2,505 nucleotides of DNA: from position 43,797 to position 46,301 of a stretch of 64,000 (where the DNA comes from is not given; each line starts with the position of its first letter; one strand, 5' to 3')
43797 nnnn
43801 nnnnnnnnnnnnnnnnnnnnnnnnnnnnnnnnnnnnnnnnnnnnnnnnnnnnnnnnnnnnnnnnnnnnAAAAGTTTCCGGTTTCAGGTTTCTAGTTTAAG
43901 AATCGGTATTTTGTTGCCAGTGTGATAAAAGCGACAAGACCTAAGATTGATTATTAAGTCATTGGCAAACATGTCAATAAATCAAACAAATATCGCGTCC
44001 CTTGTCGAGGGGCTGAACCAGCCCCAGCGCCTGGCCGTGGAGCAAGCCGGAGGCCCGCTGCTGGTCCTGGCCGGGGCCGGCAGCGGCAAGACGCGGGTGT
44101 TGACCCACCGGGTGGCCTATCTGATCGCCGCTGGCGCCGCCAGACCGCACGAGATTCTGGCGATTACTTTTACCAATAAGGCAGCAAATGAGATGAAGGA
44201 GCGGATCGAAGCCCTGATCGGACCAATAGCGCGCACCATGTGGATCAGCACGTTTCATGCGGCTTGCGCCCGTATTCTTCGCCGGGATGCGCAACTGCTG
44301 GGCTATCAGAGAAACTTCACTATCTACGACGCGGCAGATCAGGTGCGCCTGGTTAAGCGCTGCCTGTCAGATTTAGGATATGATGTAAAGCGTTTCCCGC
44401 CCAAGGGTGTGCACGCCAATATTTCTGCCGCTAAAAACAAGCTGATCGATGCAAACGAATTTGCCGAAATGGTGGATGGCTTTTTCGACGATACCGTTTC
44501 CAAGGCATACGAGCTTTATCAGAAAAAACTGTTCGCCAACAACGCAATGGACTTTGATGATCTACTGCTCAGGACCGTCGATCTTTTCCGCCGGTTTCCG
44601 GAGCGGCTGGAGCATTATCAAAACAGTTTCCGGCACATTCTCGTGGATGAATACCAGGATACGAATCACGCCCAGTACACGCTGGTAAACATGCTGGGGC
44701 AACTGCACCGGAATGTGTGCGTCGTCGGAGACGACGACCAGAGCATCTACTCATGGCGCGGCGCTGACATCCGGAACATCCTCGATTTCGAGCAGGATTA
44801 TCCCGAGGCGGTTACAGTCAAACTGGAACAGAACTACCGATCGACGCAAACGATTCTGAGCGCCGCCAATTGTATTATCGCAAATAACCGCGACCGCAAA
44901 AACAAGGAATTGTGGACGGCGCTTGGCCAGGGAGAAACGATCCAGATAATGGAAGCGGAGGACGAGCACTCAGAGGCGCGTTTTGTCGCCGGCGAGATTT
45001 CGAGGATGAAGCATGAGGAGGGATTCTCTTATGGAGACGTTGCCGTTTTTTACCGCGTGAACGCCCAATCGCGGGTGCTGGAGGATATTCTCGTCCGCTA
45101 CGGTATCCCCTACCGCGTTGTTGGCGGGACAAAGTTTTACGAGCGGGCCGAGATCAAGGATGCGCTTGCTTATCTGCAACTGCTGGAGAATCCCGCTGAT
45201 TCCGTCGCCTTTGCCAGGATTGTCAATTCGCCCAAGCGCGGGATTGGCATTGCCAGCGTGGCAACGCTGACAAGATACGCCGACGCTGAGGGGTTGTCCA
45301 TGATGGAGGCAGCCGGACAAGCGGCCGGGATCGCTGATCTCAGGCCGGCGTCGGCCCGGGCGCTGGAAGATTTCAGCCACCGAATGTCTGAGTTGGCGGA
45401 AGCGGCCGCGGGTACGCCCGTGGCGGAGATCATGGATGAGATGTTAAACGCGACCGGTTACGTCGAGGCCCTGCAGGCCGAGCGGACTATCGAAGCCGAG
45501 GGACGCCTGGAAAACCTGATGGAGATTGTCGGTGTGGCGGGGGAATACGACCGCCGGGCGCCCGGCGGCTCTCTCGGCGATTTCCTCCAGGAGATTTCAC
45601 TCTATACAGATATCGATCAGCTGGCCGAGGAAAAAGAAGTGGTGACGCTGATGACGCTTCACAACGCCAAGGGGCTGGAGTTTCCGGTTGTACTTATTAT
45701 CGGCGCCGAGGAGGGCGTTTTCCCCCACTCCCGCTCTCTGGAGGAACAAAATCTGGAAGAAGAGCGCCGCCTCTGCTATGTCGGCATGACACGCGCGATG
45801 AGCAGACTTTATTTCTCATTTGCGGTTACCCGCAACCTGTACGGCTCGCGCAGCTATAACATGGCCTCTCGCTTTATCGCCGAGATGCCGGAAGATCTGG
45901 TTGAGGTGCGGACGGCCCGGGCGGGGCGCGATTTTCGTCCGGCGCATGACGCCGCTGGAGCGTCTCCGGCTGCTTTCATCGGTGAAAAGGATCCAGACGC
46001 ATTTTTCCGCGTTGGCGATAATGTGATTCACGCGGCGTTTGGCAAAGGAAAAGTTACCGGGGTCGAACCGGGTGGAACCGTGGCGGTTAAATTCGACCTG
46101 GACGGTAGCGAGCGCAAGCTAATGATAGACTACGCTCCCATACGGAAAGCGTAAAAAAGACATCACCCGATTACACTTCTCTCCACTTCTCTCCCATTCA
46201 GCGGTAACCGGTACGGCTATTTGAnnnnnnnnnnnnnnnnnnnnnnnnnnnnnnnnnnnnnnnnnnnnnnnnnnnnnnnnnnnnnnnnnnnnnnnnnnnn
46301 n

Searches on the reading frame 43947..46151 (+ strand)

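Call 48: search_protein_families(library=pfam, proteins=[window:43947-46151:+], max_evalue=0.00001)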
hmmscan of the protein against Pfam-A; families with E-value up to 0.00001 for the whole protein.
window:43947-46151:+ (735 aa): 6 families
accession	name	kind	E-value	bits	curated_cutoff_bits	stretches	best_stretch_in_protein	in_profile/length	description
PF00580.27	UvrD-helicase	-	4e-93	312.4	23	1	23-286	1-271/271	UvrD/REP helicase N-terminal domain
PF13361.12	UvrD_C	-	5.3e-78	263.3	25.6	1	291-626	1-348/350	UvrD-like helicase C-terminal domain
PF13245.12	AAA_19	-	1.5e-24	87.1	25.1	1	28-269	2-132/134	AAA domain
PF13538.12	UvrD_C_2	-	2.3e-08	34.2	27.4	1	567-622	3-50/52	UvrD-like helicase C-terminal domain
PF01443.25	Viral_helicase1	-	1.2e-07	32.2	21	0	558-623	169-226/228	Viral superfamily 1 RNA helicase core domain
PF13604.12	AAA_30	-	1.2e-07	32.1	27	0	23-96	2-75/191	AAA domain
